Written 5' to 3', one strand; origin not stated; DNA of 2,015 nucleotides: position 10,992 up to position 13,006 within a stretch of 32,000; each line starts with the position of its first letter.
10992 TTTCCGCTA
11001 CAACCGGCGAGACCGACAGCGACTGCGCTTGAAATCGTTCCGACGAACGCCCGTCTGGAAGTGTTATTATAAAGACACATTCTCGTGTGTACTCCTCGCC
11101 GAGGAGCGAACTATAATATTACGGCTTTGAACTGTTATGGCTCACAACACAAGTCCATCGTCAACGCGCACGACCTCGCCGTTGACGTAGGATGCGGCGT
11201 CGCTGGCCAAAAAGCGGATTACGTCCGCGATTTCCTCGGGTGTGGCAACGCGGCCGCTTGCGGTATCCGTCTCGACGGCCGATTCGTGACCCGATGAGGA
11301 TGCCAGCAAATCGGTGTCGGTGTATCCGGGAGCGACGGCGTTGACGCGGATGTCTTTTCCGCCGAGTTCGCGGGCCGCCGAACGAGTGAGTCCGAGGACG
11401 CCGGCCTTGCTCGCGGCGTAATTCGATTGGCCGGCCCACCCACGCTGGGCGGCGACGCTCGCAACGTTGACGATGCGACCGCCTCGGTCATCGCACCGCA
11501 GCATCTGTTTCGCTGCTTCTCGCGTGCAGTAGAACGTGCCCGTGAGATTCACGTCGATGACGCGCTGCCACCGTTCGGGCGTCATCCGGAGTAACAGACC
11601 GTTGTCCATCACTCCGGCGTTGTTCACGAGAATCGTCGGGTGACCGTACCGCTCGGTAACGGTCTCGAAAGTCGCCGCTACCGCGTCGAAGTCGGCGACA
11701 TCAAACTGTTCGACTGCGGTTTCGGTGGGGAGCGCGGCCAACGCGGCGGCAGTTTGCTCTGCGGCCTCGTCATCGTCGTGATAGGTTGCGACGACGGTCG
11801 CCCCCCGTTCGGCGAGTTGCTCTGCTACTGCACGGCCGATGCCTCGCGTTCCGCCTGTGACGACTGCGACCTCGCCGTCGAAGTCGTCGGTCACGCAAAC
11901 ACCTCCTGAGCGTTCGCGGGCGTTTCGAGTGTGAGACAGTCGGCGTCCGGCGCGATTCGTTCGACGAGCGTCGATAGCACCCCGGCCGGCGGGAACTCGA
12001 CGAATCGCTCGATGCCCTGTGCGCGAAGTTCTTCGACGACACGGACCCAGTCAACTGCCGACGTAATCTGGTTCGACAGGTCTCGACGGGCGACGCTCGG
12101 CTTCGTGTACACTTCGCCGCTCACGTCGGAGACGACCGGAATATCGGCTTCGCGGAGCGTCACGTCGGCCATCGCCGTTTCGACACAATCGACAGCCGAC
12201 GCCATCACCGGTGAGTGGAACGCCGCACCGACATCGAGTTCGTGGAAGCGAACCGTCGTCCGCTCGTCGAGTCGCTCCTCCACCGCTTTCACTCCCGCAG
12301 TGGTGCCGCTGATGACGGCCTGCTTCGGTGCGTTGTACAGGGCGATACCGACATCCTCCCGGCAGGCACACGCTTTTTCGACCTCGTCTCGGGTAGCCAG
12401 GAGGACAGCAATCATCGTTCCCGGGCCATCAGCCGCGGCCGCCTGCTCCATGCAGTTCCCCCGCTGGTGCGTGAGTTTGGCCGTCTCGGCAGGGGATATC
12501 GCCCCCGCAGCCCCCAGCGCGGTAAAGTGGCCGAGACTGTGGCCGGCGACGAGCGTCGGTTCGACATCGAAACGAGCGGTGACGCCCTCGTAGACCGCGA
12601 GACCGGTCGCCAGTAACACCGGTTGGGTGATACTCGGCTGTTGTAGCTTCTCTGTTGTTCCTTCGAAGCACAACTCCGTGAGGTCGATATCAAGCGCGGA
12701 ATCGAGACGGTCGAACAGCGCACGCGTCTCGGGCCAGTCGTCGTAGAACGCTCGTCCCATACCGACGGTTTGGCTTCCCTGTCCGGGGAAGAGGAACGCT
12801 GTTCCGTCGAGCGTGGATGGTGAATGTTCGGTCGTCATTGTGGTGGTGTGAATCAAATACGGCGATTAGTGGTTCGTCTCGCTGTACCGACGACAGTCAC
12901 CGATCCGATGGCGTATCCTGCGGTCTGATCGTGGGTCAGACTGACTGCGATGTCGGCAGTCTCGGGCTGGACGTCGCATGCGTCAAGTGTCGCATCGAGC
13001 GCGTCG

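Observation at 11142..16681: Bacterial-style ACP-dependent type II FAS/PKS-like gene set in a haloarchaeal chromosome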

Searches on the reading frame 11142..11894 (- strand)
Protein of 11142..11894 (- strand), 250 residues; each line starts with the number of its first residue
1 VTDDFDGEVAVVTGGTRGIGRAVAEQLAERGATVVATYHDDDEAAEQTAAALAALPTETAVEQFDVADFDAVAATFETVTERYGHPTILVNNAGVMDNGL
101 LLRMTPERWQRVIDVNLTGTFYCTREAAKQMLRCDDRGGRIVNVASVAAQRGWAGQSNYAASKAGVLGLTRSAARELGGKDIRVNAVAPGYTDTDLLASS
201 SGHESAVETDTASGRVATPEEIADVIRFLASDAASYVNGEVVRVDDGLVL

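Call 3: search_protein_families(library=pfam, proteins=[window:11142-11894:-], max_evalue=0.01)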
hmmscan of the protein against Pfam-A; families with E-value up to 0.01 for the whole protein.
window:11142-11894:- (250 aa): 6 families
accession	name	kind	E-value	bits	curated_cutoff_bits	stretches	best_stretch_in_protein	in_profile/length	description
PF13561.12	adh_short_C2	-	1.2e-67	228.3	27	1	17-248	6-235/236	Enoyl-(Acyl carrier protein) reductase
PF00106.31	adh_short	-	1.9e-60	204.1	26.6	1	9-201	2-191/195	short chain dehydrogenase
PF08659.16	KR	-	6.4e-20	72.3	22.6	1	11-166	4-156/180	KR domain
PF23441.1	SDR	-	1.3e-07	31.7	27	1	151-249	158-256/258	SDR-like rossmann domain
PF01370.27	Epimerase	-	1.1e-05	25.4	20.9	1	11-79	2-63/240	NAD dependent epimerase/dehydratase family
PF16363.11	GDP_Man_Dehyd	-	0.0071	16.3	27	0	12-79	2-74/332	GDP-mannose 4,6 dehydratase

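Call 4: search_protein_families(library=ncbifam, proteins=[window:11142-11894:-], max_evalue=0.001)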
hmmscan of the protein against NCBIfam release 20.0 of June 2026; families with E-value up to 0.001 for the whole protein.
window:11142-11894:- (250 aa): 236 families (the best 25 are shown)
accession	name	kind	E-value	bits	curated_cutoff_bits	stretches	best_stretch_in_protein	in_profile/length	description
TIGR01830.1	3oxo_ACP_reduc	equivalog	8.9e-78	261.3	297.75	1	10-249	1-239/239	3-oxoacyl-[acyl-carrier-protein] reductase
NF004197.0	PRK05653.1-1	equivalog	6.4e-73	245.4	332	1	3-249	3-247/249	3-oxoacyl-ACP reductase FabG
NF004198.0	PRK05653.1-3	equivalog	2.3e-71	240.2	296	1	5-249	5-247/248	3-oxoacyl-ACP reductase FabG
NF009466.0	PRK12826.1-2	subfamily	1.6e-70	237.4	222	1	8-248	4-244/248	3-oxoacyl-ACP reductase FabG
NF009464.0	PRK12824.1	subfamily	2.5e-65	220.6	269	1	8-248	3-242/245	3-oxoacyl-ACP reductase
NF053542.1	FlxB_rubin_SDR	equivalog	2.7e-65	220.4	340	1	9-248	2-239/239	flexirubin biosynthesis SDR family reductase FlxB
TIGR01829.1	AcAcCoA_reduct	subfamily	2.2e-64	217.4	302.1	1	9-248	2-240/242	acetoacetyl-CoA reductase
NF005559.1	PRK07231.1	subfamily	2.3e-64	217.3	215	1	5-249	2-248/249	glucose 1-dehydrogenase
NF004199.0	PRK05653.1-4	equivalog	3e-61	207.1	301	1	4-249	2-246/247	3-oxoacyl-ACP reductase FabG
NF004200.0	PRK05653.1-5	equivalog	9e-61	205.5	273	1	10-249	5-242/242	3-oxoacyl-ACP reductase FabG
NF040605.2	mycolic_FabG1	exception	7.2e-59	199.4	420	1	11-248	5-229/233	3-oxoacyl-ACP reductase FabG1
NF009384.0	PRK12743.1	equivalog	2.5e-58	197.3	264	1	8-249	7-248/258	SDR family oxidoreductase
NF005067.0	PRK06484.1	equivalog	3e-58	197.7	713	1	6-248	8-251/524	short chain dehydrogenase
NF053701.1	CsHdxCHCADhChcB2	equivalog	5.3e-58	196.4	350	1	5-248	1-242/245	cis-4-hydroxycyclohexanecarboxylate dehydrogenase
NF052558.1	MBtsdlDhBudC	equivalog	1.3e-57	195.2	270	1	5-248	1-241/250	meso-2,3-butanediol dehydrogenase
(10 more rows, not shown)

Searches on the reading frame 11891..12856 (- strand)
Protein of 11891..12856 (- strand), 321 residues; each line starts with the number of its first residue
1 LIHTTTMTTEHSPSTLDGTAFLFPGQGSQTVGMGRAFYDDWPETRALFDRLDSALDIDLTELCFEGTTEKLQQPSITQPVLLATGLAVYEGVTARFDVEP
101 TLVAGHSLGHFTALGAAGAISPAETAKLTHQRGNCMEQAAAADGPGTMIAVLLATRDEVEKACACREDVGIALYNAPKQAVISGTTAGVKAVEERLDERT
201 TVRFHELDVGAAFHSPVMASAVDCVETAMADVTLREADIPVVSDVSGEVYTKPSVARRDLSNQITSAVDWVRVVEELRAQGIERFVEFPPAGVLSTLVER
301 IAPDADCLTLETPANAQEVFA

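Call 3: search_protein_families(library=pfam, proteins=[window:11891-12856:-], max_evalue=0.01)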
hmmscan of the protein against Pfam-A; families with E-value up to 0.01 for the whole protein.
window:11891-12856:- (321 aa): 1 family
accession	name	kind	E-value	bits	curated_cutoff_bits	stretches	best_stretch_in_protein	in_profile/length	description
PF00698.26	Acyl_transf_1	-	5e-42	144.9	32.7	1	21-300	2-277/319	Acyl transferase domain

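Call 4: search_protein_families(library=ncbifam, proteins=[window:11891-12856:-], max_evalue=0.001)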
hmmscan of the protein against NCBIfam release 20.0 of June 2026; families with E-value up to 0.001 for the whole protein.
window:11891-12856:- (321 aa): 8 families
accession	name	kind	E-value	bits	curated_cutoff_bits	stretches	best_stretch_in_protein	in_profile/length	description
TIGR00128.1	fabD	equivalog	6e-73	245.8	260.9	1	19-304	3-289/290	ACP S-malonyltransferase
TIGR03131.1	malonate_mdcH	equivalog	1.3e-56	192.3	297.9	1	20-311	2-285/297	malonate decarboxylase subunit epsilon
NF045894.1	PKS_plus_SDR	equivalog_domain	9.5e-56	189.2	1740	1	15-306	528-818/1515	type I polyketide synthase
TIGR02813.1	omega_3_PfaA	subfamily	2.9e-36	123.8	1010.1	1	20-304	582-882/2582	polyketide-type polyunsaturated fatty acid synthase PfaA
NF041183.1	Pks2_ls1_myc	equivalog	1.7e-19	68.3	2400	1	18-306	532-818/2086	sulfolipid-1 biosynthesis phthioceranic/hydroxyphthioceranic acid synthase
NF040607.1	mycolic_Pks13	equivalog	2.5e-18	65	2100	1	7-294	654-946/1680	polyketide synthase Pks13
NF037941.1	PKS_NbtC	equivalog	2.7e-18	65.4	1150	1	13-287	91-369/1027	nocobactin polyketide synthase NbtC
NF037940.1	PKS_MbtD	equivalog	2e-16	59.2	1150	1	13-290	86-362/978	mycobactin polyketide synthase MbtD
